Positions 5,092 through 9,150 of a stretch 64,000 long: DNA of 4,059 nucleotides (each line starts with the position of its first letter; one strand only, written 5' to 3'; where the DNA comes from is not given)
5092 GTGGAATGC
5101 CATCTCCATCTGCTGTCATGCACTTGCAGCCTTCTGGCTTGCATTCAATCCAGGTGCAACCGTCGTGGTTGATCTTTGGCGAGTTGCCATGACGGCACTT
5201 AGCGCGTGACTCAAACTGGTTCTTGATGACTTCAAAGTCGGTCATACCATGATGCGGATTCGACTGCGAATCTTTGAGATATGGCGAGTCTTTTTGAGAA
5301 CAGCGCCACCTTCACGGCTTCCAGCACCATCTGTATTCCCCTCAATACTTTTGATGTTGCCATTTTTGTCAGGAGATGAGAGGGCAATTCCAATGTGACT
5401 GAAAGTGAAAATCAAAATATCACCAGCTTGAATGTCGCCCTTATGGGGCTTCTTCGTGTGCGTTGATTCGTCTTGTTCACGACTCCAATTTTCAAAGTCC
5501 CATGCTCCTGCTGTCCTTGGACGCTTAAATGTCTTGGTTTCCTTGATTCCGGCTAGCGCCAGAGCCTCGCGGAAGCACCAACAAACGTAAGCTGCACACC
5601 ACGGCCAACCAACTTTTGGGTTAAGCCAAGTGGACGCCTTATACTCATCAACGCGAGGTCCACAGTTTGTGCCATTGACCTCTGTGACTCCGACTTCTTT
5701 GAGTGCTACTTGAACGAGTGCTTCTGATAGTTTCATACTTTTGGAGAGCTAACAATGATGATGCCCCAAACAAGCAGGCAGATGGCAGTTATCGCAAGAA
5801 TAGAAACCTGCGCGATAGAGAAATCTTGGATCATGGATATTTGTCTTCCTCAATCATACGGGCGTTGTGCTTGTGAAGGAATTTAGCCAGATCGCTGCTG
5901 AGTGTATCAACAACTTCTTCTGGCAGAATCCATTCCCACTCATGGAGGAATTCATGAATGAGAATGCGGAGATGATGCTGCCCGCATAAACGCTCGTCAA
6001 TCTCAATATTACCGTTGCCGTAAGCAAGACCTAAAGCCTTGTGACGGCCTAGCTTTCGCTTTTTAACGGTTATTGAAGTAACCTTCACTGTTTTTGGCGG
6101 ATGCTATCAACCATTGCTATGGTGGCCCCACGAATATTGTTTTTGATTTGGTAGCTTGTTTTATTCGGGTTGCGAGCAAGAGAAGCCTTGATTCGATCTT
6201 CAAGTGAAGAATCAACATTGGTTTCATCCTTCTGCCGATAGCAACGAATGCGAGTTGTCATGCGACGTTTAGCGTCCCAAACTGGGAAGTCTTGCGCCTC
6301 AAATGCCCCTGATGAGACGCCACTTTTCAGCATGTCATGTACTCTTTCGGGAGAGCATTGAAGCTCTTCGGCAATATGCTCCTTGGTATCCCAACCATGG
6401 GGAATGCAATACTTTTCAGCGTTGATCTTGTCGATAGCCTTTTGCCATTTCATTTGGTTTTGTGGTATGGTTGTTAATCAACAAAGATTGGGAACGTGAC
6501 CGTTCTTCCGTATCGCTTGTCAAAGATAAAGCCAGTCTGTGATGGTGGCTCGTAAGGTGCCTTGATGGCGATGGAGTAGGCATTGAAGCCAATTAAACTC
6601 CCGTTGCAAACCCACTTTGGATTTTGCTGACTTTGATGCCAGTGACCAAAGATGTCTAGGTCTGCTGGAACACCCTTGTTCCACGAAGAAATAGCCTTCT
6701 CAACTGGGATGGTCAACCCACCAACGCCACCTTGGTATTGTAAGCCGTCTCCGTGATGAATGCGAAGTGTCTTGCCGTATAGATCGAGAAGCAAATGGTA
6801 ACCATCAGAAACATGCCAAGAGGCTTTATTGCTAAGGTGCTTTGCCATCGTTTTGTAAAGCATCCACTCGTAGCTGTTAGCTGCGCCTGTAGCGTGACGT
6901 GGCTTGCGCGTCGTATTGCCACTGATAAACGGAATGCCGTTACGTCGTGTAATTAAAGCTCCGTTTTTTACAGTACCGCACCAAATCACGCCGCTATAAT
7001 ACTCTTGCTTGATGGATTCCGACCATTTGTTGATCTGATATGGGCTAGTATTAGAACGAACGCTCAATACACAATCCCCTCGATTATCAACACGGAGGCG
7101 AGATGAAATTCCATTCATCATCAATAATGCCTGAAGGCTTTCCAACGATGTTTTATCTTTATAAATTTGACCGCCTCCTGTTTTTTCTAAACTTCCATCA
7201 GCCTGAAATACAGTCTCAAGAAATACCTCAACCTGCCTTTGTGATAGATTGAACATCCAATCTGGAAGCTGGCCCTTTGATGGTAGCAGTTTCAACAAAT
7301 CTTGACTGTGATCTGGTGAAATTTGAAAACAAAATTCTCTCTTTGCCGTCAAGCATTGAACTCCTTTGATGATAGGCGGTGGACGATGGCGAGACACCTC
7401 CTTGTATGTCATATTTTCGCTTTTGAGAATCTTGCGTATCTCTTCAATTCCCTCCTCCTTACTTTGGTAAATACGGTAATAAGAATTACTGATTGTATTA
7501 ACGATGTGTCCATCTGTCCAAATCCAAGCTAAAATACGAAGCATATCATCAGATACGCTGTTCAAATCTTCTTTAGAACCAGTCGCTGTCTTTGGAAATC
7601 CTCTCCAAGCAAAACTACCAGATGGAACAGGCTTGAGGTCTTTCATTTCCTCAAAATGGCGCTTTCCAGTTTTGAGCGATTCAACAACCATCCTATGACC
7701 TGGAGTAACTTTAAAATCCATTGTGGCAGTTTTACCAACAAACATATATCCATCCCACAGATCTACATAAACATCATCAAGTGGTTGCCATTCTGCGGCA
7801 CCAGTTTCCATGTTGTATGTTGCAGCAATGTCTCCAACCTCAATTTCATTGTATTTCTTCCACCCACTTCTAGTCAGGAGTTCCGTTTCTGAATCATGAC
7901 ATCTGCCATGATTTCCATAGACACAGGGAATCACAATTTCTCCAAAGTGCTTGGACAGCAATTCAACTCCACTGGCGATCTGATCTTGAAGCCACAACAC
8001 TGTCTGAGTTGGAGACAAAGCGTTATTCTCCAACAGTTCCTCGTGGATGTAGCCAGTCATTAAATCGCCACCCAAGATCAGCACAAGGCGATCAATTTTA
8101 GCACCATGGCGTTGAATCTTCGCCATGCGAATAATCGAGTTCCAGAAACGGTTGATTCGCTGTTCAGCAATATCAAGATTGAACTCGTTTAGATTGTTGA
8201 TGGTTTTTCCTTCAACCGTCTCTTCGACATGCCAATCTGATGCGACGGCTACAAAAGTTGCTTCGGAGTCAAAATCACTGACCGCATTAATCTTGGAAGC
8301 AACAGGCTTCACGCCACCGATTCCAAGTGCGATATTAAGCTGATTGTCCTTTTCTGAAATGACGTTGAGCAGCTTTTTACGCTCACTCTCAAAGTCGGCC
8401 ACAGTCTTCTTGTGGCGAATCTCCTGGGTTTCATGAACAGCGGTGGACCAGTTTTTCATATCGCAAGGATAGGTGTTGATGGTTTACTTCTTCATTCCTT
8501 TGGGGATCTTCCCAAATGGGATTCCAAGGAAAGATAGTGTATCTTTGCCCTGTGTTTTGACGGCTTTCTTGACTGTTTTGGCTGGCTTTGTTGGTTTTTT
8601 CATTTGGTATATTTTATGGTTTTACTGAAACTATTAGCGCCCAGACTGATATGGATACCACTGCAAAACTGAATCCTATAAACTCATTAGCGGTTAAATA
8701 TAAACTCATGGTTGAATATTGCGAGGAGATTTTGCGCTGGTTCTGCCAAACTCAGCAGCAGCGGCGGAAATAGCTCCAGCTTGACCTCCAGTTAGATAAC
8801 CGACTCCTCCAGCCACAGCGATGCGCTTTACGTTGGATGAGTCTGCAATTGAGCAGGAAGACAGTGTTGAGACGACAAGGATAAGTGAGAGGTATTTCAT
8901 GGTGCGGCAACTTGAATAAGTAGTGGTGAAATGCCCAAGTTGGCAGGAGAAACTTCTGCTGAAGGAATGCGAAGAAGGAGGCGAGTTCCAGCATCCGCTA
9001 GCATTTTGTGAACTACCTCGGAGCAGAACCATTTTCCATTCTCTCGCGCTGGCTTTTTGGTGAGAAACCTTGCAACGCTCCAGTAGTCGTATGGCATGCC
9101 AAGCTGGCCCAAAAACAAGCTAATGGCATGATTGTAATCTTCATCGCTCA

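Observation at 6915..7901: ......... intein splitting catalytic motif III (GNHGR) of a phage metallophosphoesterase, with a non-canonical G-N|T C-terminal junction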

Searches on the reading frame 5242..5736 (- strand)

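Call 20: search_protein_families(library=phrogs, proteins=[window:5242-5736:-], max_evalue=0.00001)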
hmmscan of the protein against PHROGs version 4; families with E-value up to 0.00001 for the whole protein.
window:5242-5736:- (164 aa): 3 families
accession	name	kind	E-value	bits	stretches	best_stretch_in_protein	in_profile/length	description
phrog_21825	-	lysis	3.3e-11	44.2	1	6-162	6-163/289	endolysin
phrog_9589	-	lysis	1.6e-10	42.3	1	5-152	5-143/281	endolysin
phrog_21357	-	lysis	7.5e-09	36.3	1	37-159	31-155/225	endolysin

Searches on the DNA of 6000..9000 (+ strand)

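Call 8: search_dna_similar(query=window:6000-9000:+, collection=phages, mode=near, max_rows=30)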
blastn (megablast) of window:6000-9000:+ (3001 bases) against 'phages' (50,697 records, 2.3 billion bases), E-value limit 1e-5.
No match.

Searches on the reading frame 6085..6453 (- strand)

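Call 60: search_protein_families(library=pfam, proteins=[window:6085-6453:-], max_evalue=0.01)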
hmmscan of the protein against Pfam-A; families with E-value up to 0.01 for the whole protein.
window:6085-6453:- (122 aa): 1 family
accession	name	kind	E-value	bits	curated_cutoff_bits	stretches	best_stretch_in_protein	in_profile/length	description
PF04539.22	Sigma70_r3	-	0.0036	17.8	25.3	1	23-56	22-55/78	Sigma-70 region 3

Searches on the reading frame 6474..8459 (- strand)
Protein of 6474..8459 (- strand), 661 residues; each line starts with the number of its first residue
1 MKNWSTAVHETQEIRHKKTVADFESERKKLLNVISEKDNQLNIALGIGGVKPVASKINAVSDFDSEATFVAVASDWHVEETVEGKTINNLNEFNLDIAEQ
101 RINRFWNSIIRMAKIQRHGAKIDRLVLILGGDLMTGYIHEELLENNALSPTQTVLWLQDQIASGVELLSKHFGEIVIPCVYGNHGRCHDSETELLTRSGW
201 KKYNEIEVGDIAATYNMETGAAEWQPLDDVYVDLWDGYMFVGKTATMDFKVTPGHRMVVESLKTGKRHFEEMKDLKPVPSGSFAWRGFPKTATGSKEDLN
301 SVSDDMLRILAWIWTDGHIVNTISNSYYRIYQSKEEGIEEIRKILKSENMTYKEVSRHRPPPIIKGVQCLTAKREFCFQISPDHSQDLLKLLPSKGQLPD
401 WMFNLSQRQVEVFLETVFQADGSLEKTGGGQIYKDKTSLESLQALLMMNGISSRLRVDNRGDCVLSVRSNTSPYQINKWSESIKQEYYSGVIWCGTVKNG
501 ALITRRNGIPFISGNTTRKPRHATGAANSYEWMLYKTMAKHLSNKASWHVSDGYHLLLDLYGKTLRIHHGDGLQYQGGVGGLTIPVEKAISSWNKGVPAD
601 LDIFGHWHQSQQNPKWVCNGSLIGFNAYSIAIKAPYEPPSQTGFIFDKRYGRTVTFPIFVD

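Call 4: search_protein_families(library=pfam, proteins=[window:6474-8459:-], max_evalue=1)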
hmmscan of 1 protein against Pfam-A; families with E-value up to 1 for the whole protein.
window:6474-8459:- (661 aa): 1 family
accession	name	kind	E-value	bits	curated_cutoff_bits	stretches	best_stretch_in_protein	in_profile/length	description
PF14528.11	LAGLIDADG_3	-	3.7e-05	24.3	22.5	1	412-461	5-59/82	LAGLIDADG-like domain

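Call 5: search_protein_families(library=ncbifam, proteins=[window:6474-8459:-], max_evalue=1)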
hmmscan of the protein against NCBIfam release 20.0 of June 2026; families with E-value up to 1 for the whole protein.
window:6474-8459:- (661 aa): 5 families
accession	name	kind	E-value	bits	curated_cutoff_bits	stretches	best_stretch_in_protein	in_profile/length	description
NF006207.0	PRK08332.1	equivalog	0.00011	19.5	2400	1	299-455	998-1143/1684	vitamin B12-dependent ribonucleotide reductase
NF038162.1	RtcB_rel_intein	exception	0.03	12.3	1150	1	306-424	240-368/961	intein-containing RtcB family protein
NF005852.0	PRK07773.1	equivalog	0.05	11.8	780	1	397-457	599-666/886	replicative DNA helicase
TIGR01597.1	PYST-B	paralog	0.078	12.4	175.5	1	13-106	32-119/256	Plasmodium yoelii subtelomeric family PYST-B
NF011303.0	PRK14715.1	equivalog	0.15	9.1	1585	1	397-462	1201-1269/1627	DNA-directed DNA polymerase II large subunit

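Call 6: search_protein_families(library=phrogs, proteins=[window:6474-8459:-], max_evalue=0.01)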
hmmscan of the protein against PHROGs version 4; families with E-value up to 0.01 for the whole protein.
window:6474-8459:- (661 aa): 4 families
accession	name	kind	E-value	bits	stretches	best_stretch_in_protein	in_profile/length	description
phrog_284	-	DNA, RNA and nucleotide metabolism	6.1e-36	125.2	2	16-190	88-247/398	exonuclease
phrog_85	-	DNA, RNA and nucleotide metabolism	1.1e-07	31.8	1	184-284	86-183/866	thymidylate synthase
phrog_32482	-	other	0.00093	18.9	0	185-219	74-108/589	PhoH-like phosphate starvation-inducible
phrog_1649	-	other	0.0042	16.8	0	68-299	36-187/308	metallo-phosphoesterase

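Call 10: find_homologous_proteins(query=window:6474-8459:-, max_evalue=0.001)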
Query window:6474-8459:- (661 aa): 200 proteins with E <= 0.001 among 8000 candidates; the best 120 are listed.
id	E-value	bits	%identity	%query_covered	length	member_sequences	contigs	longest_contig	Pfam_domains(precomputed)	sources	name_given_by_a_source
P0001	0.0e+0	1427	92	100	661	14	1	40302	PF14528.12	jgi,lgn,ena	-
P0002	0.0e+0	1289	84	100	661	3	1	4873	PF14528.12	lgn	-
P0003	0.0e+0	1180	91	83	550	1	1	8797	PF14528.12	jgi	jgi:hypothetical protein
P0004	1.1e-289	981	65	94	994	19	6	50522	PF07591.16,PF14528.12,PF01079.26,PF13403.12,PF14890.12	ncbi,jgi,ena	jgi:intein/homing endonuclease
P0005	3.5e-270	916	92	62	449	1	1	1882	PF14528.12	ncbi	-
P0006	4.5e-240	817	56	100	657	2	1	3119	PF14528.12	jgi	-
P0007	1.3e-225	769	53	100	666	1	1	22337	PF14528.12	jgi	jgi:hypothetical protein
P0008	1.1e-223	763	52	100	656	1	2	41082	PF14528.12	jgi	-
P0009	9.9e-221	753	52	100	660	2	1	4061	PF14528.12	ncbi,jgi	jgi:hypothetical protein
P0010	2.1e-212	725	50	99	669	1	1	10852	-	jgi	-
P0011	2.1e-191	656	46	98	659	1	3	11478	PF14528.12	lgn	-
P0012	4.0e-182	625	45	100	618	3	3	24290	-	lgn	-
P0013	2.3e-181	623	44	99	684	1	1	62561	-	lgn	-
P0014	1.2e-178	614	45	100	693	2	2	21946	PF14528.12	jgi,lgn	-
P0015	2.4e-177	610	46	97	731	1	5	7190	-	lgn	-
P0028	1.2e-104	369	59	24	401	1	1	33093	-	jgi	jgi:hypothetical protein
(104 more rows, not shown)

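Call 64: find_encoding_contigs(protein=window:6474-8459:-, flank=3000, max_places=4)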
Protein window:6474-8459:- (661 aa): 1 contig read that carries it; 1 place shown.
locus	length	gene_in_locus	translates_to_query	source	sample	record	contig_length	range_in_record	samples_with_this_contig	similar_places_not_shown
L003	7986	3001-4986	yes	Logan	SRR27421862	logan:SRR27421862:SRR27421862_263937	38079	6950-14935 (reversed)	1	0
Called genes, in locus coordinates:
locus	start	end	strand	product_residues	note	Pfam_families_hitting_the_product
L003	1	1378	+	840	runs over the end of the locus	-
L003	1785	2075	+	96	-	-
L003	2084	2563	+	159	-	PF05708:Peptidase_C92 (weak)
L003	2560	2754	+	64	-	-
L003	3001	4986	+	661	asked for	PF14528:LAGLIDADG_3 (faint)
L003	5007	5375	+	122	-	-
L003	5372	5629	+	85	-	-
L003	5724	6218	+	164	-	PF05257:CHAP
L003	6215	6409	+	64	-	-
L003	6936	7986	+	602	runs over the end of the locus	-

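Call 67: predict_structure(alignment_id=A2)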
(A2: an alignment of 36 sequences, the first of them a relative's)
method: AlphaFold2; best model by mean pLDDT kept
length: 401 residues; sequences in the alignment: 36
mean_pLDDT: 83.2   pTM: 0.73
mean pLDDT of the five models: 83.2, 83.2, 83.2, 82.6, 79.5
residues with pLDDT >= 90: 245; 70-90: 72; 50-70: 28; < 50: 56
segments of 3 or more residues with pLDDT < 50: 1-4, 8-41, 43-45, 47-50, 52-60
pLDDT, mean of each block of 10 residues (from residue 1): 47 44 41 41 45 44 63 86 95 96 82 64 64 97 94 94 98 98 96 96 74 91 98 98 96 86 91 97 94 96 96 80 95 97 94 97 85 91 97 95 66
secondary structure, 60 per line:
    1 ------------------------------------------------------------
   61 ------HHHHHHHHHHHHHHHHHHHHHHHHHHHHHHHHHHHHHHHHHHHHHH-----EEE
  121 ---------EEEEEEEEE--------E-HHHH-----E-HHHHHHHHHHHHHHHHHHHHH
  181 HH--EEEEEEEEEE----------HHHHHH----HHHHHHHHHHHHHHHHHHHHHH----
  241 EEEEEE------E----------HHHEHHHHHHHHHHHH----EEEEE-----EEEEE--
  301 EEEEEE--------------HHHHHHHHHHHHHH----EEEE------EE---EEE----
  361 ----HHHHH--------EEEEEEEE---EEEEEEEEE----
elements in order: H67-112 E118-120 E130-138 H149-152 H160-182 E185-194 H205-210 H215-236 E241-246 H268-279 E284-288 E294-298 E301-306 H321-334 E339-342 E354-356 H365-369 E378-385 E389-397

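Call 70: fold_search(model_id=the predicted structure, library=pdb)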
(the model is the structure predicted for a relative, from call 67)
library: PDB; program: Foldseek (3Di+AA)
matches with E <= 10: 1107; with E <= 0.001: 21
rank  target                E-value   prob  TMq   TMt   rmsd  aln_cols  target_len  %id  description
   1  9f2a_A                7.6e-09  1.00  0.45  0.41   6.6       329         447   11  Pyrococcus abyssi PolD in complex with Rpa2 winged-helix domain class 2 (composite map) (released 2024-12-04)
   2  6x1y_A                2.9e-08  1.00  0.35  0.42   7.7       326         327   12  Mre11 dimer in complex with small molecule modulator PFMI (released 2020-06-10)
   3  5ihe_B                1.1e-07  1.00  0.42  0.38   7.7       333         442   14  D-family DNA polymerase - DP1 subunit (3'-5' proof-reading exonuclease) (released 2016-08-31)
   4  6pib                  1.1e-07  1.00  0.30  0.46  10.6       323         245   13  Structure of the Klebsiella pneumoniae LpxH-AZ1 complex (released 2020-02-12)
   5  9ccx                  1.4e-07  1.00  0.29  0.43  11.2       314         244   13  Crystal Structure of the Klebsiella pneumoniae LpxH/JH-LPH-86 complex (released 2025-02-12)
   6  8qk9                  1.6e-07  1.00  0.28  0.44  11.2       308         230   13  Structure of E. coli LpxH in complex with JEDI-1444 (released 2024-04-17)
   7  5wly                  5.2e-07  1.00  0.30  0.50  10.7       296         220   14  E. coli LpxH- 8 mutations (released 2018-04-11)
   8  2a22_B                1.0e-06  1.00  0.28  0.50   9.6       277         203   12  Structure of Vacuolar Protein Sorting 29 from Cryptosporidium Parvum (released 2005-08-16)
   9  5xcj_A                6.2e-06  1.00  0.28  0.55   8.9       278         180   12  Crystal structure of Vps29 single mutant (D62A) from Entamoeba histolytica (released 2017-10-18)
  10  5vbn_A                1.1e-05  1.00  0.35  0.34   6.5       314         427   11  Crystal Structure of human DNA polymerase epsilon B-subunit in complex with C-terminal domain of catalytic subunit (released 2017-08-02)
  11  2bq8                  2.1e-05  1.00  0.32  0.40  10.8       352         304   10  Crystal structure of human purple acid phosphatase with an inhibitory conformation of the repression loop (released 2005-10-24)
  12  5xcj_B                3.6e-05  1.00  0.22  0.43   9.1       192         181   16  Crystal structure of Vps29 single mutant (D62A) from Entamoeba histolytica (released 2017-10-18)
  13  2gju_A                1.8e-04  1.00  0.34  0.49   7.4       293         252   10  Crystal structure of hypothetical protein PH1004 from Pyrococcus horikoshii OT3 (released 2006-10-10)
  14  1xm7_A                2.5e-04  1.00  0.24  0.44   8.1       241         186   19  The Crystal Structure of the Protein of Unknown Function AQ665 from Aquifex aeolicus (released 2004-11-16)
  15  1nnw_A                3.2e-04  1.00  0.32  0.48   7.7       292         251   12  hypothetical protein from Pyrococcus furiosus Pfu-1218608 (released 2003-02-11)
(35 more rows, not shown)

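Call 83: list_cluster_members(proteins=[window:6474-8459:-, P0001, P0004, P0005])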
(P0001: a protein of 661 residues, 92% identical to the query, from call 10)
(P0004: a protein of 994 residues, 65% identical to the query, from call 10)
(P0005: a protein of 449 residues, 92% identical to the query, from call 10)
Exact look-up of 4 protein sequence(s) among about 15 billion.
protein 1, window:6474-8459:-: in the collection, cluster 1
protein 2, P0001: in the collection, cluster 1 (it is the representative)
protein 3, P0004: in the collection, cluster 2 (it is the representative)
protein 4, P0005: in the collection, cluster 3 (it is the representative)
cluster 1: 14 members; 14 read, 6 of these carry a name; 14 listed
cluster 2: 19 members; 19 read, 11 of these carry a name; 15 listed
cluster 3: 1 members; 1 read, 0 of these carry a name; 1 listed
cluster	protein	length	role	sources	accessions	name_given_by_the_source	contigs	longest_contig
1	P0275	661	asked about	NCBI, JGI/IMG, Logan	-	hypothetical protein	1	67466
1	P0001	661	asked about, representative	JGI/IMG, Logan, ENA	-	-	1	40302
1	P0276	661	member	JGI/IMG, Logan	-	hypothetical protein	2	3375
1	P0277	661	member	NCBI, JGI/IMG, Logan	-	hypothetical protein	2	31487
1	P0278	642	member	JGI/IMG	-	hypothetical protein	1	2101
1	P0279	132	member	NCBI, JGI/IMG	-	hypothetical protein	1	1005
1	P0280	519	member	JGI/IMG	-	hypothetical protein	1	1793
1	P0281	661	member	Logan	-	-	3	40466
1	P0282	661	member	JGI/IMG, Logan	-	-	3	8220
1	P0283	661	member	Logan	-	-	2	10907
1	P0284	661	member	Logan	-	-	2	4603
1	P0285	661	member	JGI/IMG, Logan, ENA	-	-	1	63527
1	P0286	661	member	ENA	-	-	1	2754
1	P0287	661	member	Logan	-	-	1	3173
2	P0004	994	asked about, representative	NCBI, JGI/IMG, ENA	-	intein/homing endonuclease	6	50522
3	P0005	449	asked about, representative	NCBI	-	-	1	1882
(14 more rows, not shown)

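Call 85: fold_search(model_id=the predicted structure, library=viral)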
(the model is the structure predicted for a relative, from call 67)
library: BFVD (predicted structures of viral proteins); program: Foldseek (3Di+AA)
matches with E <= 10: 224; with E <= 0.001: 58
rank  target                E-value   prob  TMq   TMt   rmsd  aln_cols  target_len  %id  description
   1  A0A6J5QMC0            1.7e-22  1.00  0.59  0.56  13.6       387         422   24  Uncharacterized protein [uncultured Caudovirales phage]
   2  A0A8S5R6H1            6.0e-22  1.00  0.59  0.50  15.7       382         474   17  DNA polymerase II small subunit [Ackermannviridae sp. ctaCq7]
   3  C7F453                1.3e-20  1.00  0.58  0.62  25.8       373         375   21  (no name in the UniProt tables at hand)
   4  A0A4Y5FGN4            1.4e-18  1.00  0.54  0.51  12.2       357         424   16  DNA polymerase [Lactobacillus phage 3-521]
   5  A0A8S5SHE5            3.4e-18  1.00  0.54  0.53   9.7       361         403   15  DNA polymerase II small subunit [Siphoviridae sp. ctBCr48]
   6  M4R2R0                6.9e-18  1.00  0.59  0.58  15.1       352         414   18  (no name in the UniProt tables at hand)
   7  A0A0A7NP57            1.3e-17  1.00  0.55  0.45  12.3       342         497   14  Calcineurin-like phosphoesterase domain-containing protein [Lactobacillus phage LfeInf]
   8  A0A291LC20            3.4e-17  1.00  0.57  0.82   3.1       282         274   18  Metallo-dependent phosphatase [Caulobacter phage Lullwater]
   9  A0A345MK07            4.8e-17  1.00  0.57  0.52  14.9       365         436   17  Putative metallophosphatase [Bacillus phage BSP38]
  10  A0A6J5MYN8            1.0e-16  1.00  0.57  0.52   6.3       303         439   17  Uncharacterized protein [uncultured Caudovirales phage]
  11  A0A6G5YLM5            1.2e-16  1.00  0.57  0.54  16.4       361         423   15  (no name in the UniProt tables at hand)
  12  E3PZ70                1.4e-15  1.00  0.49  0.51   8.4       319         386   17  Uncharacterized protein [Roseovarius sp. 217 phage 1]
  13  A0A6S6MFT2            2.2e-14  1.00  0.52  0.79   3.4       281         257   16  (no name in the UniProt tables at hand)
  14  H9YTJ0                2.3e-14  1.00  0.52  0.60   5.5       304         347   19  (no name in the UniProt tables at hand)
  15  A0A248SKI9            4.7e-14  1.00  0.51  0.44   9.0       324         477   14  (no name in the UniProt tables at hand)
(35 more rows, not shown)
